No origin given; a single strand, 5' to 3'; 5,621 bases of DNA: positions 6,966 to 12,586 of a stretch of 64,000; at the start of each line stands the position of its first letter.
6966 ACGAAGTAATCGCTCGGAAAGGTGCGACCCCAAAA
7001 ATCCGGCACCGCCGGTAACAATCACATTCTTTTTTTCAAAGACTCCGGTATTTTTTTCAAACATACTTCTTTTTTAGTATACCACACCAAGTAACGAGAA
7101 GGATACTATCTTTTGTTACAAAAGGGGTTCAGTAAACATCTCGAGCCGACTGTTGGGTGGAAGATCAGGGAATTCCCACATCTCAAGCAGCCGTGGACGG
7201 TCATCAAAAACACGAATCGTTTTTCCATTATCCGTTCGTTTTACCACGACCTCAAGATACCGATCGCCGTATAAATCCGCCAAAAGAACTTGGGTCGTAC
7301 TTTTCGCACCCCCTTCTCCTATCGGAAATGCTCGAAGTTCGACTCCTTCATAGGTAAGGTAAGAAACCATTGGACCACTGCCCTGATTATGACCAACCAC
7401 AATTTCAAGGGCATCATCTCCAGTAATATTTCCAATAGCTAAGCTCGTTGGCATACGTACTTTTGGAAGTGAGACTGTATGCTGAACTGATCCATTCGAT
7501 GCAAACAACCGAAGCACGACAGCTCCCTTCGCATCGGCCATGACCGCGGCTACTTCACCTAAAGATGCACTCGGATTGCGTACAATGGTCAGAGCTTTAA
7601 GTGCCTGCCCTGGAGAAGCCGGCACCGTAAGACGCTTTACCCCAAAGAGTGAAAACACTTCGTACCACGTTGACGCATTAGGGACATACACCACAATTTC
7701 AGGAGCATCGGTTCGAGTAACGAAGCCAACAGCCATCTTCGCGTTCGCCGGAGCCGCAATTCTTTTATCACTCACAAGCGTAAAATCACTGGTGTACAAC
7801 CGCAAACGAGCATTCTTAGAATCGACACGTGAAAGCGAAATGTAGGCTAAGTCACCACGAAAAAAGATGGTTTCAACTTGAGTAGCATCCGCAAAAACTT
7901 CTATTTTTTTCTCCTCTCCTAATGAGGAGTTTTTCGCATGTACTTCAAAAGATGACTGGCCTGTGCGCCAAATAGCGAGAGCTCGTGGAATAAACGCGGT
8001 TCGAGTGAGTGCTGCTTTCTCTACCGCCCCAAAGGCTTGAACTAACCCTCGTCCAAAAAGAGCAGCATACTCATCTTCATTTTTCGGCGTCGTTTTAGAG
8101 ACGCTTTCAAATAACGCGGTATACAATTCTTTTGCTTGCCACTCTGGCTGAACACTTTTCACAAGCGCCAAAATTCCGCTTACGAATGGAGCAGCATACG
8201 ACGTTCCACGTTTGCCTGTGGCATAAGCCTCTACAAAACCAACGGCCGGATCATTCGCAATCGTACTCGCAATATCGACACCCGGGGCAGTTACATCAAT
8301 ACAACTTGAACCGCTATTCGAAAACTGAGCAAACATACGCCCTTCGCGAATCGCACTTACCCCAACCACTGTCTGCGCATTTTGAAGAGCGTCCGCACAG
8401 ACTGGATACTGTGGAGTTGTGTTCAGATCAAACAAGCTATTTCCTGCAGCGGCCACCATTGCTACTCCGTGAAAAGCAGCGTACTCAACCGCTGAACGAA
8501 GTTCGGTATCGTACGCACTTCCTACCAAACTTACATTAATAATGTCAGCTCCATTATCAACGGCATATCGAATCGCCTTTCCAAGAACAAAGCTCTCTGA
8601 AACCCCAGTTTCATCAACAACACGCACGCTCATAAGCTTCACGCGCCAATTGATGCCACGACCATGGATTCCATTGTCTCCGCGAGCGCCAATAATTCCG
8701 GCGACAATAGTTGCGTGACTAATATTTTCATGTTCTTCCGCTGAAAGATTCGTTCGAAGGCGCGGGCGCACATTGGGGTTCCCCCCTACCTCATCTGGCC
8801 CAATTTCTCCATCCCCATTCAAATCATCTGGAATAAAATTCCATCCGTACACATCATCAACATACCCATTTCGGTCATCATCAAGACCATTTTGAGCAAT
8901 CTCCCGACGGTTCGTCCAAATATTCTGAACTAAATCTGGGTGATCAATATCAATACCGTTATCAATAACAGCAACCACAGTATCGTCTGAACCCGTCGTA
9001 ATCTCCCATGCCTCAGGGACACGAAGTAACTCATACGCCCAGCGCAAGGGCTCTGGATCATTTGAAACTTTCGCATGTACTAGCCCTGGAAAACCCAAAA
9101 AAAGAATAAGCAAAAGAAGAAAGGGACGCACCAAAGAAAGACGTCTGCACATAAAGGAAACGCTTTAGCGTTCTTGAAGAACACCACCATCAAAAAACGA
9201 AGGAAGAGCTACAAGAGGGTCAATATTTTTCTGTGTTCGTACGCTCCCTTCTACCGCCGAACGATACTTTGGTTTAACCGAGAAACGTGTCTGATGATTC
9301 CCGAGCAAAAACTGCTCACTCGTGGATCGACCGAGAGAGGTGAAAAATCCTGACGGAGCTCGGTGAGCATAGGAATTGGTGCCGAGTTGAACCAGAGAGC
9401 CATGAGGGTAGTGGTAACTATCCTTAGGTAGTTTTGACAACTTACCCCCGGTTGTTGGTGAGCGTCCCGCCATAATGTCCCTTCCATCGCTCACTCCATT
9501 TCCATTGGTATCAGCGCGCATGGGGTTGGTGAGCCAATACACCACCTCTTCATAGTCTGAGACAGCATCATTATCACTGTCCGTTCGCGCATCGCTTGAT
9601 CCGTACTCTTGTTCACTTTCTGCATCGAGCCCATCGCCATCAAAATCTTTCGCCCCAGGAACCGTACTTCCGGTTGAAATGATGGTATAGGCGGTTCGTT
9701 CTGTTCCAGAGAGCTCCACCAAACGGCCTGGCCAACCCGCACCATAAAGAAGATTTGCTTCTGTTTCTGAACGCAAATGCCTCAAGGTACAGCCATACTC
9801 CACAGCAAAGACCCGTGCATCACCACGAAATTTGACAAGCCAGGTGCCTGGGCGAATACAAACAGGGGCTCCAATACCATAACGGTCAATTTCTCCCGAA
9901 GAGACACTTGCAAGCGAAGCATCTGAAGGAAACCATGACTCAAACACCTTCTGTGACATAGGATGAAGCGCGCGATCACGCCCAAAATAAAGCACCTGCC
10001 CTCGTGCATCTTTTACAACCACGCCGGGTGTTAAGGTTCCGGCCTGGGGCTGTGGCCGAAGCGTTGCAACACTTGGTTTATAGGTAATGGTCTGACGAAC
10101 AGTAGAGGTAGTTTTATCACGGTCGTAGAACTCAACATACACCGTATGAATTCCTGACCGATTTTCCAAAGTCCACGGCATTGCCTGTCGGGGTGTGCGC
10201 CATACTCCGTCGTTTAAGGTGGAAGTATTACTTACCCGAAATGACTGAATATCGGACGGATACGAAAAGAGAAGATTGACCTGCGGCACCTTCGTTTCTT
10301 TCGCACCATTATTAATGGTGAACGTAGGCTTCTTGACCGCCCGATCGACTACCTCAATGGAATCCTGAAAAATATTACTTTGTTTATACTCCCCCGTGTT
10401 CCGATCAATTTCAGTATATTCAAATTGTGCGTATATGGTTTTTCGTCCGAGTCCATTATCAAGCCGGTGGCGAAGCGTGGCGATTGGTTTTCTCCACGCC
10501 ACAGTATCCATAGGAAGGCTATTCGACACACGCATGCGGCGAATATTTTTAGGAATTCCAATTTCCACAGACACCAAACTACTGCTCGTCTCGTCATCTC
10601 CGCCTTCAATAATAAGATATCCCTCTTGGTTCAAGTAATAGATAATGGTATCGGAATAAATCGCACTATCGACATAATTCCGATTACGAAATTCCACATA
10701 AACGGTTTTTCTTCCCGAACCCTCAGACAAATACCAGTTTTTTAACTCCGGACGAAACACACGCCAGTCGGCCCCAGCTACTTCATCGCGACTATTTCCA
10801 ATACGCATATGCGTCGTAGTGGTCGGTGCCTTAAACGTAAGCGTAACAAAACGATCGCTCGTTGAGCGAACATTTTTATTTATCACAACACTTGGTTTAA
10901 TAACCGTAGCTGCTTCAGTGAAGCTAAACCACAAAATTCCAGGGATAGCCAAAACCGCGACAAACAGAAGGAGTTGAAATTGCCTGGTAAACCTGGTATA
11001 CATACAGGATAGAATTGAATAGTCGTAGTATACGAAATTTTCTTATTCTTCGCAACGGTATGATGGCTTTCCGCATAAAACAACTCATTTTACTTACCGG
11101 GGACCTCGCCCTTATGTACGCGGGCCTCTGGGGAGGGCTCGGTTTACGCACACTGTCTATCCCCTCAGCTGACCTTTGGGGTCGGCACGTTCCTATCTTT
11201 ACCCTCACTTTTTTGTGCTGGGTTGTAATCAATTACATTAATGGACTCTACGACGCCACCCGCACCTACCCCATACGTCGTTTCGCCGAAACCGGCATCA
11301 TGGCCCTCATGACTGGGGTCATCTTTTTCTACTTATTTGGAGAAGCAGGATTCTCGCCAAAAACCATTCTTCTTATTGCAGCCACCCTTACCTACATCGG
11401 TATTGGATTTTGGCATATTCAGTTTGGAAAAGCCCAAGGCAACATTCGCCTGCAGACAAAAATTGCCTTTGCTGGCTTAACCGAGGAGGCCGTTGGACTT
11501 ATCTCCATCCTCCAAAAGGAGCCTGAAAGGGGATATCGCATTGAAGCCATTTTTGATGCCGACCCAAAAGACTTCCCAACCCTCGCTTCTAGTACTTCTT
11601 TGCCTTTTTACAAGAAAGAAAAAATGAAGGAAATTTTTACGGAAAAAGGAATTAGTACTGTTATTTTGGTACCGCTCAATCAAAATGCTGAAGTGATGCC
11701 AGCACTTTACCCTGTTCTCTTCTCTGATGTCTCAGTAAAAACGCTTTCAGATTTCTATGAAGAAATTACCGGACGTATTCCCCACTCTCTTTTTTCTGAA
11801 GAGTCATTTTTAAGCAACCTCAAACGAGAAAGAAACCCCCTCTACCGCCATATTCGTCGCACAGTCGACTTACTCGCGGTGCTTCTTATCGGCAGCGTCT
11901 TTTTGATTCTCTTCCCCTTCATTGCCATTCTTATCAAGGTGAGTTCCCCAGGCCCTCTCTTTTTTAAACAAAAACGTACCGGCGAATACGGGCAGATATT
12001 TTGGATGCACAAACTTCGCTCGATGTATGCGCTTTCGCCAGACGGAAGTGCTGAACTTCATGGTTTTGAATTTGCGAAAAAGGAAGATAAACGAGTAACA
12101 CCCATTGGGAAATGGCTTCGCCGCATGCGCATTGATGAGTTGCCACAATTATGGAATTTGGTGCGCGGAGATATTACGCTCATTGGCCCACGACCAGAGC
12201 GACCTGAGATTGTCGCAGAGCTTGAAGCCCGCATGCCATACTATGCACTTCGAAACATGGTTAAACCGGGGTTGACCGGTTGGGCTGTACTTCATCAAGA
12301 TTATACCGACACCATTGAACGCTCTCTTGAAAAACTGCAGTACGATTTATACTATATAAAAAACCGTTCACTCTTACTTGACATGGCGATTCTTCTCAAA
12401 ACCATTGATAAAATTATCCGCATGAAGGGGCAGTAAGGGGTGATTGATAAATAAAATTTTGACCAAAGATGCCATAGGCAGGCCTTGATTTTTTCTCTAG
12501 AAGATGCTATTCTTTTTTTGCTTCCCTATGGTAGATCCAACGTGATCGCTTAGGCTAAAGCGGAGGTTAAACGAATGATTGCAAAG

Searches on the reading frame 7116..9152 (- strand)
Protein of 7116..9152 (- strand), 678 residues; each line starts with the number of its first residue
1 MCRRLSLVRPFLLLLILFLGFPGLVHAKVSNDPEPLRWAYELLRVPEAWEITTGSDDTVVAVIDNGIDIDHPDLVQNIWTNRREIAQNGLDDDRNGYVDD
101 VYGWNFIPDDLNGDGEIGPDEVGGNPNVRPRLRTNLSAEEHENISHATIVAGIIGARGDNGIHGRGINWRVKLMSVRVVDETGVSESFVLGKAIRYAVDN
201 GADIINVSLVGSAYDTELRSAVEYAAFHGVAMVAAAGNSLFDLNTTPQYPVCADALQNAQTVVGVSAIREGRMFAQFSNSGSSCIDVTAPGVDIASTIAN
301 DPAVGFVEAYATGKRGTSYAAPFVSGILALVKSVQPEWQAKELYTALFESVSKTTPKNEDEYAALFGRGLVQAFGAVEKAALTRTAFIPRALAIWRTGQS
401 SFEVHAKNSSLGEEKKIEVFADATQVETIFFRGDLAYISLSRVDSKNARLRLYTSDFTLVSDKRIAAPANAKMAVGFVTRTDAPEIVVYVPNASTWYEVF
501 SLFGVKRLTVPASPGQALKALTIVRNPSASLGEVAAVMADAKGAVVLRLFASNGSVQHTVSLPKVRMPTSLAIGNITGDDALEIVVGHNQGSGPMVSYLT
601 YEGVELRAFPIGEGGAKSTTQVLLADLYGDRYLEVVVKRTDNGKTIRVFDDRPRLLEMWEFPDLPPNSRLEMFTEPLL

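Call 19: search_protein_families(library=pfam, proteins=[window:7116-9152:-])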
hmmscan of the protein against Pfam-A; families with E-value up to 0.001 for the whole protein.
window:7116-9152:- (678 aa): 1 family
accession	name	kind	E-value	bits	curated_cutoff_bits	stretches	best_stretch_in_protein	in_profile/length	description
PF00082.27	Peptidase_S8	-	4.7e-41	141.4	21.8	1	56-355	2-277/288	Subtilase family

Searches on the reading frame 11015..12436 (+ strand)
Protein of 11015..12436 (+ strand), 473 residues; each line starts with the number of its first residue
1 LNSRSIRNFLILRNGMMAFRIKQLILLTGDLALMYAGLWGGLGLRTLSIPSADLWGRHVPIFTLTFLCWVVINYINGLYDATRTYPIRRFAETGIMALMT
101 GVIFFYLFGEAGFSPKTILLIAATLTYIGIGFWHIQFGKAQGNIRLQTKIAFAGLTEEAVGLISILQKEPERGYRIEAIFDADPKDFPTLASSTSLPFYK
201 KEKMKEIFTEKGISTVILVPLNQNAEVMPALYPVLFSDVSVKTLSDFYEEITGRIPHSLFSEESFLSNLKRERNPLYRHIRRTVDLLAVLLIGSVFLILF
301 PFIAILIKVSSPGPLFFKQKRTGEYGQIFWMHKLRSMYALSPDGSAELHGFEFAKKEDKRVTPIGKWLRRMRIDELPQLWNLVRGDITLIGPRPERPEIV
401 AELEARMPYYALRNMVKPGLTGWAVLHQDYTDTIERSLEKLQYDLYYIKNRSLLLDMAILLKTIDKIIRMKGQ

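Call 14: search_protein_families(library=pfam, proteins=[window:11015-12436:+])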
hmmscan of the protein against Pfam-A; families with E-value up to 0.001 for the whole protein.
window:11015-12436:+ (473 aa): 1 family
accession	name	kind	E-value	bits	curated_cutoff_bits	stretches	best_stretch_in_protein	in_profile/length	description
PF02397.22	Bac_transf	-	9.6e-55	185.3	27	1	281-468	1-178/179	Bacterial sugar transferase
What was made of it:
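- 11015..12436 (+): Polyprenyl-phosphate phosphoglycosyltransferase, the likely initiating enzyme. It lies outside the operon on the opposite strand. Pfam Bac_transf (call 14).
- On Wzx/Wzy-dependent glycan gene cluster: 11015-12436 (+): Bac_transf, E 1e-54 (call 14).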

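Call 90: search_protein_families(library=ncbifam, max_evalue=1e-10, proteins=[window:11015-12436:+])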
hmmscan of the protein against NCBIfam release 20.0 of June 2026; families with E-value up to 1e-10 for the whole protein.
window:11015-12436:+ (473 aa): 10 families
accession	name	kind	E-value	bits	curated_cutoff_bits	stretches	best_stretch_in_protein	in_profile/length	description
TIGR03025.1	EPS_sugtrans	subfamily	2e-91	307.5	295.55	1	30-472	3-443/445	exopolysaccharide biosynthesis polyprenyl glycosylphosphotransferase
TIGR03013.1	EpsB_2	subfamily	2.3e-80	270.8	393.35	1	33-472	6-441/443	TIGR03013 family XrtA/PEP-CTERM system glycosyltransferase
TIGR03023.1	WcaJ_sugtrans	equivalog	5.4e-74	250.1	410.75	1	56-470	29-449/453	undecaprenyl-phosphate glucose phosphotransferase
TIGR03022.1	WbaP_sugtrans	subfamily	1.2e-52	179.7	403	1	26-472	1-454/456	undecaprenyl-phosphate galactose phosphotransferase WbaP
NF007518.0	PRK10124.1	equivalog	1.6e-37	129.3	684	1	276-466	269-456/464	undecaprenyl-phosphate glucose phosphotransferase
NF050817.1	PolSacchBiosHfsE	equivalog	7.6e-34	117.2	750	1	280-465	271-457/467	polysaccharide biosynthesis protein HfsE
NF052601.1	undeca_RfbP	equivalog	7.8e-33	113.7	330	1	274-469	38-237/244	undecaprenyl-phosphate galactose phosphotransferase family protein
NF041877.1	EPS_EpsZ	equivalog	7.5e-32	110.6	800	1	272-472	257-457/459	exopolysaccharide biosynthesis polyisoprenyl-phosphate hexose-1-phosphate transferase EpsZ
NF011751.0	PRK15204.1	equivalog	3.4e-25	88.6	907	1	154-472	153-474/476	undecaprenyl-phosphate galactose phosphotransferase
NF045514.1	glycotran_HepC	equivalog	7.4e-22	77.7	140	1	261-394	97-211/220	heterocyst development glycosyltransferase HepC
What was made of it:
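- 11015..12436 (+): TIGR03025 at 307.5 bits against a cut-off of 295.55 (call 90).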
